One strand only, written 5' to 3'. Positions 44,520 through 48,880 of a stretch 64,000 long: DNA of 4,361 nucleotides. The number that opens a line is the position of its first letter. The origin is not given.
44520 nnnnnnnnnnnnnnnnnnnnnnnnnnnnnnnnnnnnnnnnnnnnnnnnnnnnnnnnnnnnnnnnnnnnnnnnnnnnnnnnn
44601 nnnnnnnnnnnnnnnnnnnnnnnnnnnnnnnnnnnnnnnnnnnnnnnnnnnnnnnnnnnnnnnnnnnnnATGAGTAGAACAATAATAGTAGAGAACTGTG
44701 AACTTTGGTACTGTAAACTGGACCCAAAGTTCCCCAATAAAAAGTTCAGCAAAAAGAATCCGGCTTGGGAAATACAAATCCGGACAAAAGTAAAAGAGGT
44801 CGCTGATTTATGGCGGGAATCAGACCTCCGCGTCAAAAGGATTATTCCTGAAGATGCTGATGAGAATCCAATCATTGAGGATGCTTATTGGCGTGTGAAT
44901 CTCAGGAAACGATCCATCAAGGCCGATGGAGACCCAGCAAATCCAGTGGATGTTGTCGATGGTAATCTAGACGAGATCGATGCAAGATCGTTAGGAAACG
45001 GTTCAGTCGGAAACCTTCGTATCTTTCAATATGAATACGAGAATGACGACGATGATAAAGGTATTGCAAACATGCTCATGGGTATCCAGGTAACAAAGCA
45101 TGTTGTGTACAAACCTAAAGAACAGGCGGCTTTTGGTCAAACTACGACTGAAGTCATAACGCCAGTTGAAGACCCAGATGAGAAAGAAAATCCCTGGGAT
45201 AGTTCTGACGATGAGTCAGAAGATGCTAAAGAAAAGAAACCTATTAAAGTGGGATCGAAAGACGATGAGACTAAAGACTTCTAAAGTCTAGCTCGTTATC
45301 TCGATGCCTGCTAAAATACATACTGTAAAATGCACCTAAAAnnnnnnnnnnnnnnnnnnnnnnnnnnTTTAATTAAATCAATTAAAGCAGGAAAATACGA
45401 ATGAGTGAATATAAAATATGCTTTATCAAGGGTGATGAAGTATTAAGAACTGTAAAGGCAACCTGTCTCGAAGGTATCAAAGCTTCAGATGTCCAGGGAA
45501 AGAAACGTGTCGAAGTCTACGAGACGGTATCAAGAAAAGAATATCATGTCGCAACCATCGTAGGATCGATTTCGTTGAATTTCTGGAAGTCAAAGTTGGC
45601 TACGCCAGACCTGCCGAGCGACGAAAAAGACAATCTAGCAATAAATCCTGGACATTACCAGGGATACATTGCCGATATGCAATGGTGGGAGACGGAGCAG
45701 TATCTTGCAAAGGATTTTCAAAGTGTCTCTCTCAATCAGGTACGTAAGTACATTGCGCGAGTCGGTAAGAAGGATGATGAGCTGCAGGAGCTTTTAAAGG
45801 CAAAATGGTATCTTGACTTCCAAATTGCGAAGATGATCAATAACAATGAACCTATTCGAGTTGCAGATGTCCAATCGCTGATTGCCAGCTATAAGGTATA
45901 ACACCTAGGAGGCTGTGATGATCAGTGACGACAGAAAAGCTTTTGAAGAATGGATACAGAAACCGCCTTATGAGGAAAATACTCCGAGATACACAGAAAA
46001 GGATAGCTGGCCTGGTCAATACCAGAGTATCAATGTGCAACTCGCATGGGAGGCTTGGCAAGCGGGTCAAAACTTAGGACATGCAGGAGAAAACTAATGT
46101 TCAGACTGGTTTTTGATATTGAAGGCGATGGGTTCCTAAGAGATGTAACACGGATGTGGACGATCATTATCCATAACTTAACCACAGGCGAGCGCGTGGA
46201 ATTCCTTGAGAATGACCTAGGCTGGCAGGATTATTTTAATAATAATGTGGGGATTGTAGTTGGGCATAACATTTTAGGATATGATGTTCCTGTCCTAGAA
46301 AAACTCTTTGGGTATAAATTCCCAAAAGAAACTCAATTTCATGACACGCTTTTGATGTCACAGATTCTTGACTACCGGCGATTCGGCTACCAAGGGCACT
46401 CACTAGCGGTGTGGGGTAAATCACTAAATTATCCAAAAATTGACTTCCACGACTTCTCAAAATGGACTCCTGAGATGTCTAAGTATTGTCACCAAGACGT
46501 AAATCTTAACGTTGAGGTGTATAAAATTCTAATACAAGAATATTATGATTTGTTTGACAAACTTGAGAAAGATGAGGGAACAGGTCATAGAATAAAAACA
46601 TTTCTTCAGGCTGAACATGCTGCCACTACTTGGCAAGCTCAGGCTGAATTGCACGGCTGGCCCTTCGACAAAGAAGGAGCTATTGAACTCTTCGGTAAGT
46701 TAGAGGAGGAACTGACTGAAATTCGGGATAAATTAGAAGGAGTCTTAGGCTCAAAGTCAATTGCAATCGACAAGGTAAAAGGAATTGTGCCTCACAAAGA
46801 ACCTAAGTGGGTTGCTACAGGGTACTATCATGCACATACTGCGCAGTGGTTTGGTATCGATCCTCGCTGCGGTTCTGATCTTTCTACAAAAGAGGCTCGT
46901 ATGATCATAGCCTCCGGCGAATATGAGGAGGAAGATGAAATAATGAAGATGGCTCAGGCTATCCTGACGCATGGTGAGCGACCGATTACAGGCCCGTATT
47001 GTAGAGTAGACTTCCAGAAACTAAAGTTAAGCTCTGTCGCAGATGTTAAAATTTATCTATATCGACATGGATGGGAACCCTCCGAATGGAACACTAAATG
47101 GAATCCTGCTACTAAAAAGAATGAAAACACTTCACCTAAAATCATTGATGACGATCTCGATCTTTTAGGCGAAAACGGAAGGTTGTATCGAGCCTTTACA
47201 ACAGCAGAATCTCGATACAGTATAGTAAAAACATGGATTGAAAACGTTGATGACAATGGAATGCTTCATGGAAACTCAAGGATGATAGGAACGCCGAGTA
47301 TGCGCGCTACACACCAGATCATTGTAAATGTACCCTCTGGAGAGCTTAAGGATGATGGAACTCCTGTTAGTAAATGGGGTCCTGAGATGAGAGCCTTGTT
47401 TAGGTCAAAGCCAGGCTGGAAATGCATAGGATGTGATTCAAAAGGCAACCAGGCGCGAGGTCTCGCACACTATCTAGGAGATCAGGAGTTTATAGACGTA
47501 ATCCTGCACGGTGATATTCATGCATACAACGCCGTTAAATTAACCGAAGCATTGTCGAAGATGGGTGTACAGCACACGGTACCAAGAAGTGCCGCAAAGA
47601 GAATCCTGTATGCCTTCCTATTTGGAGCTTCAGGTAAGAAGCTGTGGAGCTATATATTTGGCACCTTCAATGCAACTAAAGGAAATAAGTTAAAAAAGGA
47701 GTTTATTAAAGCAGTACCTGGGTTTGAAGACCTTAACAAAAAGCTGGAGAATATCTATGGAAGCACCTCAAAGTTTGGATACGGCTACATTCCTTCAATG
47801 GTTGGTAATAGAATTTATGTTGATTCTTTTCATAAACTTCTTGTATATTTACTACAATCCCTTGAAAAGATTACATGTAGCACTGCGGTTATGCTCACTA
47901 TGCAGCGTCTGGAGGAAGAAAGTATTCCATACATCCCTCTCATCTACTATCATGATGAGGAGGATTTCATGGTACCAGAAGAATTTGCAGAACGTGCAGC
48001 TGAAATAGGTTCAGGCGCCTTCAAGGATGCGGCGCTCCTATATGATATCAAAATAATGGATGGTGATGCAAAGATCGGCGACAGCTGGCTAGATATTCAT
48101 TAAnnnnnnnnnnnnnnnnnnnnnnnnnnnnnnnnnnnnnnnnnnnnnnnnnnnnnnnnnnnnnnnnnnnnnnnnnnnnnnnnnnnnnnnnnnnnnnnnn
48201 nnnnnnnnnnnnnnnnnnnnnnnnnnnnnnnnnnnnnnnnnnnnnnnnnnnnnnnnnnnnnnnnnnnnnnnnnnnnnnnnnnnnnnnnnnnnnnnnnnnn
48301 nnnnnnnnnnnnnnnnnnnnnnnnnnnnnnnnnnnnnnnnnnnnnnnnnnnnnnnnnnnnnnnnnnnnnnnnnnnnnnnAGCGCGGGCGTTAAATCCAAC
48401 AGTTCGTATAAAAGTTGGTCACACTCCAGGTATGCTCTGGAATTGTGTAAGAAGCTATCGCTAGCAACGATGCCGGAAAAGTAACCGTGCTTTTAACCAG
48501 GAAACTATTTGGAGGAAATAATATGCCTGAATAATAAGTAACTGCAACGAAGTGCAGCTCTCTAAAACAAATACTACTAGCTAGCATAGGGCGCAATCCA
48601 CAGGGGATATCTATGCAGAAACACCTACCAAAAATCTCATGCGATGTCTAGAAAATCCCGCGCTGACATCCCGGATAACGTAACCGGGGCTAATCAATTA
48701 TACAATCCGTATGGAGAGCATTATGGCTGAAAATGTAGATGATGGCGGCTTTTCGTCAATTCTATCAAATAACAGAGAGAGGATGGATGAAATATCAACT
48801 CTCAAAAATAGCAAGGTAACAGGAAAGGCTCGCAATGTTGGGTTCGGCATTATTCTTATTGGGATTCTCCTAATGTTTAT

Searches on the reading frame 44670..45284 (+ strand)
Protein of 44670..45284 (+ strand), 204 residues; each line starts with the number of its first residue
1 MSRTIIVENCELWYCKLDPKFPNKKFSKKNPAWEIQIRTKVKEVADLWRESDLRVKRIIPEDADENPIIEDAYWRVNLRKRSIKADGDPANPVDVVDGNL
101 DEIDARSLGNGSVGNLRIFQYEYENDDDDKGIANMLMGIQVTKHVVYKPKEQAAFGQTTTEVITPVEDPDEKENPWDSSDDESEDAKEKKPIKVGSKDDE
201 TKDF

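Call 12: search_protein_families(library=phrogs, proteins=[window:44670-45284:+], max_evalue=0.01)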
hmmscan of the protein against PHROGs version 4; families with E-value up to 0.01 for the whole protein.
window:44670-45284:+ (204 aa): 1 family
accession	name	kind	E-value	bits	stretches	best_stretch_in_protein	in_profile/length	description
phrog_112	-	DNA, RNA and nucleotide metabolism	6.9e-06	26.9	1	91-191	122-231/265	Gp2.5-like ssDNA binding protein and ssDNA annealing protein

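Call 37: find_encoding_contigs(protein=window:44670-45284:+, flank=10000, max_places=6)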
Protein window:44670-45284:+ (204 aa): 2 contigs read that carry it; 2 places shown.
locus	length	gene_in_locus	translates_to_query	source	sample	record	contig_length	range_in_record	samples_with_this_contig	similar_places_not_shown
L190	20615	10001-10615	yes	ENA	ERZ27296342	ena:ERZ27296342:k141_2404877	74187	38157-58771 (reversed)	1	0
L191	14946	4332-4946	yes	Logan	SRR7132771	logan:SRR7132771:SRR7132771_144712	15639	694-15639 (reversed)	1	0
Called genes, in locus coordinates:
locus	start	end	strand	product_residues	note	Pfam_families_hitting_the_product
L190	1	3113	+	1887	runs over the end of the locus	-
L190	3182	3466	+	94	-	-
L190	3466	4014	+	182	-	-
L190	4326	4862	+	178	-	-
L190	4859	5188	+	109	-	-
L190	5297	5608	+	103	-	-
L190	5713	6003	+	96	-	-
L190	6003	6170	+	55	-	-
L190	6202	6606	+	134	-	-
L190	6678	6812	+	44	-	-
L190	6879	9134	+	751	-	PF00940:RNA_pol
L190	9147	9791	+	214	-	-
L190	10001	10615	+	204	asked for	-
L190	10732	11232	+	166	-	PF11753:DUF3310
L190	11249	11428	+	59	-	PF26207:Phage_phiTE_015 (weak)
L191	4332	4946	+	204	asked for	-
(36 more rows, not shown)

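Call 66: search_protein_families(library=pfam, proteins=[window:44670-45284:+], max_evalue=0.01)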
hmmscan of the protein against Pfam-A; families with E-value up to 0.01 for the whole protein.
window:44670-45284:+ (204 aa): 1 family
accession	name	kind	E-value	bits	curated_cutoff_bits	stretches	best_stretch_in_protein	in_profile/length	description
PF13130.11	DUF3952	-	0.0034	18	25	1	122-172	49-95/101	Domain of unknown function (DUF3952)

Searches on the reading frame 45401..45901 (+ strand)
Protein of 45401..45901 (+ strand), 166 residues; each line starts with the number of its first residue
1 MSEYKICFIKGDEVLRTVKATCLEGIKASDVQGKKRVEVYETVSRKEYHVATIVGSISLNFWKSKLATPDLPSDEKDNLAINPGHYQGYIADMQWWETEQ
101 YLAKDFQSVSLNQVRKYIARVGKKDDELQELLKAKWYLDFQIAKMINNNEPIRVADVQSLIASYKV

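Call 12: search_protein_families(library=phrogs, proteins=[window:45401-45901:+], max_evalue=0.01)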
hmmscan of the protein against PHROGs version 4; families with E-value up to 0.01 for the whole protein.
window:45401-45901:+ (166 aa): 13 families
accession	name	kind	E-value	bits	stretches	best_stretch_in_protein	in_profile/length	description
phrog_4472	-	other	1e-11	45.7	1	76-151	10-84/100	nucleotide kinase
phrog_1689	-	other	3.6e-11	44.4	1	9-148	94-237/243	nucleotide kinase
phrog_236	-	other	3.3e-10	41.2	1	75-150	236-310/431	nucleotide kinase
phrog_4897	-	other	1.4e-09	39.3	1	72-149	107-184/186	kinase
phrog_2708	-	other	9.1e-06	27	1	82-150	71-137/141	nucleotide kinase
phrog_11324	-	other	2.4e-05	25.9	1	111-145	37-71/139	nucleotide kinase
phrog_4943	-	unknown function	3.4e-05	25.4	1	59-144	72-158/166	-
phrog_5839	-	unknown function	5.1e-05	24.3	1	80-154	7-76/128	-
phrog_25460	-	unknown function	0.00041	21.1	1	109-149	104-144/144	-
phrog_1225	-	unknown function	0.0011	20.3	1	82-151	11-82/178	-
phrog_31867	-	unknown function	0.0014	19.6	1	78-154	2-79/213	-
phrog_20651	-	unknown function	0.0018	18.8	1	107-148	155-198/214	-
phrog_13120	-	unknown function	0.0072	18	0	100-142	80-122/134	-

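Call 66: search_protein_families(library=pfam, proteins=[window:45401-45901:+], max_evalue=0.01)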
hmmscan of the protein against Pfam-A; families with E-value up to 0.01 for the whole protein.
window:45401-45901:+ (166 aa): 1 family
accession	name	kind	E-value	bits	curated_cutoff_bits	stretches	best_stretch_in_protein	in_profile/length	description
PF11753.13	DUF3310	-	2.3e-10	40.8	24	1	82-139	3-60/60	Protein of unknwon function (DUF3310)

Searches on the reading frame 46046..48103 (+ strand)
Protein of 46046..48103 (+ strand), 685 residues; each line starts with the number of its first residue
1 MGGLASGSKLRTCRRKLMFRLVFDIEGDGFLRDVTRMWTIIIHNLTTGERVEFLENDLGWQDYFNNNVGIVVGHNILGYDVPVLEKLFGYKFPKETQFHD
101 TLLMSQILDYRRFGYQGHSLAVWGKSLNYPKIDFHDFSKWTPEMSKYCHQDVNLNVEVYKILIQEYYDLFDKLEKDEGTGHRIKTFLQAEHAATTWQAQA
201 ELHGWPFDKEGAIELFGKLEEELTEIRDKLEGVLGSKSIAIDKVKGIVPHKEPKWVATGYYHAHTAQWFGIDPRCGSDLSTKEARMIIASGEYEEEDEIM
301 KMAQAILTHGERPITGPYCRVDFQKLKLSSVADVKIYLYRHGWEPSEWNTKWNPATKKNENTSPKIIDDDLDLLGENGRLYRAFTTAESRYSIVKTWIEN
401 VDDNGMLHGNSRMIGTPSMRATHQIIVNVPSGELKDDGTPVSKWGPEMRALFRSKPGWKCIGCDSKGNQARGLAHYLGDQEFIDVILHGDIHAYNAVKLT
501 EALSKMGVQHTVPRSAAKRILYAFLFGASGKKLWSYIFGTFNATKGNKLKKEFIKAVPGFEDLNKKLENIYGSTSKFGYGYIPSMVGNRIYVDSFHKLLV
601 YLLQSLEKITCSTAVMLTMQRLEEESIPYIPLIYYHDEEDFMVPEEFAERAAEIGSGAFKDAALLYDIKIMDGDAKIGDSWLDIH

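Call 11: search_protein_families(library=pfam, proteins=[window:46046-48103:+], max_evalue=0.01)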
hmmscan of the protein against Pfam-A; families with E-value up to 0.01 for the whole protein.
window:46046-48103:+ (685 aa): 2 families
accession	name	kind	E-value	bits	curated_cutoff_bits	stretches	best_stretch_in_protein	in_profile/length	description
PF00476.26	DNA_pol_A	-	7.3e-11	42.1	34.3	1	376-681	77-379/381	DNA polymerase family A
PF01612.26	DNA_pol_A_exo1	-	0.0057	16.9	23.6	0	63-163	71-169/173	3'-5' exonuclease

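Call 12: search_protein_families(library=phrogs, proteins=[window:46046-48103:+], max_evalue=0.01)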
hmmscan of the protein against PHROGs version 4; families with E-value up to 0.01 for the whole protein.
window:46046-48103:+ (685 aa): 6 families
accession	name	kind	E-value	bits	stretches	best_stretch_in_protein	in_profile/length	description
phrog_17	-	DNA, RNA and nucleotide metabolism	1.1e-86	293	1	17-683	669-1232/1445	DNA polymerase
phrog_15971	-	DNA, RNA and nucleotide metabolism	1e-37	131.2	1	190-685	7-376/376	DNA polymerase I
phrog_403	-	DNA, RNA and nucleotide metabolism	3.6e-16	60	1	66-164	139-248/321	DNA polymerase exonuclease subunit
phrog_6375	-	DNA, RNA and nucleotide metabolism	4.4e-12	47.3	1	548-648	34-157/204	DNA polymerase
phrog_8888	-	DNA, RNA and nucleotide metabolism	4.5e-08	34.4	1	449-649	2-198/295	DNA polymerase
phrog_38876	-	DNA, RNA and nucleotide metabolism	1.5e-05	26.4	1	77-164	6-95/111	DNA polymerase exonuclease subunit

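Call 16: search_dna_similar(query=window:46046-48103:+, collection=phages, mode=protein, max_rows=30)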
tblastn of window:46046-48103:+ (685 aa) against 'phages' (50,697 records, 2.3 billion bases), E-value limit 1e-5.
Records with a match: 2754; places in all: 2947; records where one place covers at least 80% of the query: 1045.
Best place of each record, by identity: <60% 2754.
By first word of the organism name: Escherichia 642; Klebsiella 484; Pseudomonas 263; Vibrio 202; Salmonella 197; Yersinia 85; Erwinia 67; Mycobacterium 56; Shigella 45; Caulobacter 40; and 81 more.
By host as written in the record: - 477; Klebsiella pneumoniae 241; Escherichia coli 236; Mycobacterium smegmatis mc2 155 47; Vibrio cholerae 42; Pseudomonas aeruginosa 40; Yersinia pestis 38; Escherichia coli K-12 MG1655 32; and 637 more.
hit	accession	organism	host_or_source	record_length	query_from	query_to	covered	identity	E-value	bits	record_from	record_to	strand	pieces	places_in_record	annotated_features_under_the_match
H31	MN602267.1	Bacteriophage DSS3_PM1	-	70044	5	685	99%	33.4%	3e-93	323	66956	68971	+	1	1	DNA polymerase | hypothetical protein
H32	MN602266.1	Bacteriophage DSS3_VP1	-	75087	6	685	99%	33.3%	1e-91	318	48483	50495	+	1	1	DNA polymerase | hypothetical protein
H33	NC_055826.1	Bacteriophage DSS3_VP1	-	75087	6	685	99%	33.3%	1e-91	318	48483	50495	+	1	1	DNA polymerase I | nucleotide kinase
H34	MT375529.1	Pelagibacter phage Kolga EXVC016S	Candidatus Pelagibacter sp H2P3alpha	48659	15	685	98%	32.9%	2e-84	297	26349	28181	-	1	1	hypothetical protein (x2)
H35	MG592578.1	Vibrio phage 1.208.B._10N.222.52.A7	Vibrio splendidus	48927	17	685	98%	30.6%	6e-64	236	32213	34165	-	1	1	DNA-directed DNA polymerase, family A, palm domain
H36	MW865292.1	Vibrio phage 172P1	Vibrio crassostreae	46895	17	685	98%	30.3%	2e-63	235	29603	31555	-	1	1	POLAc domain-containing protein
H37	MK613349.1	Roseobacter phage CRP-7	Rhodobacteraceae bacterium FZCC0042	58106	22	685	97%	29.2%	6e-57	215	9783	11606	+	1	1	DNA polymerase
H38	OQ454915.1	Vibrio virus VPMCC6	Vibrio harveyi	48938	9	685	99%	27.7%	1e-54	209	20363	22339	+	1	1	putative ribonuclease H-like domain protein | hypothetical protein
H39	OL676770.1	Vibrio virus VPMCC5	Vibrio harveyi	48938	9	685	99%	27.7%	2e-54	208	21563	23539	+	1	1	putative ribonuclease H-like domain protein I | hypothetical protein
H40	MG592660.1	Vibrio phage 1.293.O._10N.261.52.E1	Vibrio cyclitrophicus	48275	21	685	97%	28.1%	3e-53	204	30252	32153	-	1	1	DNA-directed DNA polymerase, family A, palm domain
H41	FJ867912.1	Siovirus americense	-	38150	14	685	98%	27.8%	2e-54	208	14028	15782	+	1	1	record has no annotation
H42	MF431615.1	Lentibacter phage vB_LenP_ICBM3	Lentibacter sp. SH36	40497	14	685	98%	27.8%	6e-53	204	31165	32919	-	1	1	DNA polymerase | hypothetical protein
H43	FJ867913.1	Siovirus americense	-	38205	14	685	98%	27.9%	1e-46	212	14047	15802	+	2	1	record has no annotation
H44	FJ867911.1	Siovirus americense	-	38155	14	685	98%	27.9%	1e-46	212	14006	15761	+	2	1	record has no annotation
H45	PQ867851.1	phage KZY1-k141_1938105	Crassostrea hongkongensis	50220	21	685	97%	28.1%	1e-57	217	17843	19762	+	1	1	ribonuclease H-like domain protein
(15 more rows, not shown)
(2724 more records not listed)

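Call 46: find_related_loci(query=window:46046-48103:+, collection=metagenome_contigs, flank=10000)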
Query window:46046-48103:+ (685 aa) in metagenome_contigs; peptide patterns used: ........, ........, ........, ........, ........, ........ (x = any residue, [..] = any of these).
23 stretches matched a pattern; 9 encode a relative of the query (tblastn E <= 1e-3); 9 distinct loci.
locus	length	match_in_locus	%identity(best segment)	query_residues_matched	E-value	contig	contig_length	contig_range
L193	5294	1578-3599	63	16-685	0e+0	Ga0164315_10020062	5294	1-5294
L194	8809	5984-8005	63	16-685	0e+0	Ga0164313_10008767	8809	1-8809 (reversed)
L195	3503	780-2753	57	15-685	0e+0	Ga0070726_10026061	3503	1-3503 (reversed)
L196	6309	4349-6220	53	13-685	0e+0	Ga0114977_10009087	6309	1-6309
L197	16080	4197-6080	52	20-685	0e+0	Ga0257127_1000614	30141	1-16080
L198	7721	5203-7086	52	20-685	0e+0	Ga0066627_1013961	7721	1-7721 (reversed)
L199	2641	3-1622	63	137-685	0e+0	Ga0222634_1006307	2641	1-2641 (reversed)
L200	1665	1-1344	58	199-685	0e+0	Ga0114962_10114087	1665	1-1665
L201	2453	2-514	70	517-685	5e-71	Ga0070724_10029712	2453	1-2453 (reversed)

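Call 47: find_homologous_proteins(query=window:46046-48103:+, max_evalue=1e-100)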
Query window:46046-48103:+ (685 aa): 504 proteins with E <= 1e-100 among 6235 candidates; the best 120 are listed.
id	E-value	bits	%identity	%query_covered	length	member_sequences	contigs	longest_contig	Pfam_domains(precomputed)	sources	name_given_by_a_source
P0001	0.0e+0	1573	100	98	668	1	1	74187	PF00476.27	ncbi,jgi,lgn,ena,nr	ncbi:MAG: DNA polymerase [Gammaproteobacteria bacterium]|nr:DNA polymerase [Gammaproteobacteria bact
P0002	2.5e-283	960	63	98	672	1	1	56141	PF00476.27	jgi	-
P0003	1.8e-278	944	63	98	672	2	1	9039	PF00476.27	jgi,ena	-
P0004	2.7e-274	930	62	98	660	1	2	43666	PF00476.27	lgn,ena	-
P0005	5.1e-250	850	58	98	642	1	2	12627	PF00476.27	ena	-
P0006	5.9e-246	836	56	98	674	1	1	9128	PF00476.27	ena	-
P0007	6.6e-244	829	56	99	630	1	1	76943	PF00476.27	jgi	jgi:DNA polymerase-1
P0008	5.3e-243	826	57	98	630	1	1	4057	PF00476.27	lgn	-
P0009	1.2e-242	825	56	98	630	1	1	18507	PF00476.27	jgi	jgi:DNA polymerase-1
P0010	2.7e-242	824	57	98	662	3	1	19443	PF00476.27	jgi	-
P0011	6.5e-242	823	57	98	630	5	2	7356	PF00476.27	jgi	jgi:DNA polymerase-1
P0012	2.4e-241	821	57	97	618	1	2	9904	PF00476.27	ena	-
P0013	7.9e-241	819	55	98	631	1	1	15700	PF00476.27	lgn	-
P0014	1.7e-240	818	57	98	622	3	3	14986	PF01612.27,PF00476.27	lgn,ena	-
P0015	2.4e-240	818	57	98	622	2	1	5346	PF00476.27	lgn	-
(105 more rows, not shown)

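Call 48: find_encoding_contigs(protein=P0002, flank=10000, max_places=2)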
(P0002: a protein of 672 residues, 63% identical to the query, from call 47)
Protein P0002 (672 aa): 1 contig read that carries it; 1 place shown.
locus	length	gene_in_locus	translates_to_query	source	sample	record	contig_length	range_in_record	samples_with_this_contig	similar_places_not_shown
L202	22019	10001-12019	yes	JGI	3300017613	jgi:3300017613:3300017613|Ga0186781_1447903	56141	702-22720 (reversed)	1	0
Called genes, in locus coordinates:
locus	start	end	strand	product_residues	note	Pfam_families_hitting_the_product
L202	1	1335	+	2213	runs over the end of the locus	PF14312:FG-GAP_2 (faint), PF13550:Phage-tail_3 (weak), PF13385:Laminin_G_3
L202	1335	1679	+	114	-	-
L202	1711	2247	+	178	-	-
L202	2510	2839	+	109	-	-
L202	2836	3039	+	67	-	-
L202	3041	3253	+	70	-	-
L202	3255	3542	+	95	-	-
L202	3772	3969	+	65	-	-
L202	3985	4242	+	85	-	-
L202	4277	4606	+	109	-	-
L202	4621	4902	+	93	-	-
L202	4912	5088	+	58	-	-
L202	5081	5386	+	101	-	-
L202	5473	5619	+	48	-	-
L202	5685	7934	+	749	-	PF00940:RNA_pol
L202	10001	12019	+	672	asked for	PF00476:DNA_pol_A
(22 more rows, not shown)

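Call 49: find_encoding_contigs(protein=P0004, flank=10000, max_places=2)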
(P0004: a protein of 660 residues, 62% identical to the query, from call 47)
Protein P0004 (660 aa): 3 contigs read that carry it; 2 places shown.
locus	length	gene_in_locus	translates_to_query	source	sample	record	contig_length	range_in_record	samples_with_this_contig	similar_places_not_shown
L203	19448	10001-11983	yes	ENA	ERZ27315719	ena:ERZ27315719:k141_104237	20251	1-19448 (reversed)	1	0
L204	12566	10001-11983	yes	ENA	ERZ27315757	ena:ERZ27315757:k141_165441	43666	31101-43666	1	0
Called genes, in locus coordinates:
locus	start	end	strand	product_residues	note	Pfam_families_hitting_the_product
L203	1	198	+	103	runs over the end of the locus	-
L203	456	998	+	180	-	-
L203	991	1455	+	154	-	-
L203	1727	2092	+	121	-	-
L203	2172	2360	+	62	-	-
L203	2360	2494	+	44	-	-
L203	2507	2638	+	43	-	-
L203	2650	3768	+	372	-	-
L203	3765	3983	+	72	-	-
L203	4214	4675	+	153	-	-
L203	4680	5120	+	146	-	-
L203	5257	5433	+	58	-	-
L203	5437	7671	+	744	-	PF00940:RNA_pol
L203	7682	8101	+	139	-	-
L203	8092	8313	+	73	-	-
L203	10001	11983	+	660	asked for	PF00476:DNA_pol_A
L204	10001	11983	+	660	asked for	PF00476:DNA_pol_A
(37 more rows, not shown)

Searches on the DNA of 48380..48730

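Call 69: search_rna_families(source=window, start=48380, end=48730, threshold=evalue, max_evalue=5)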
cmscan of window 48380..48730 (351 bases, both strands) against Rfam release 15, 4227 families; matches with E-value up to 5: 1.
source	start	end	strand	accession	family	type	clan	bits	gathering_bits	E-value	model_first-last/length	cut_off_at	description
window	48505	48559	-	RF02843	RefA5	Gene; antisense;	-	16.5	91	0.69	1-68/68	no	Enterococcus sRNA A5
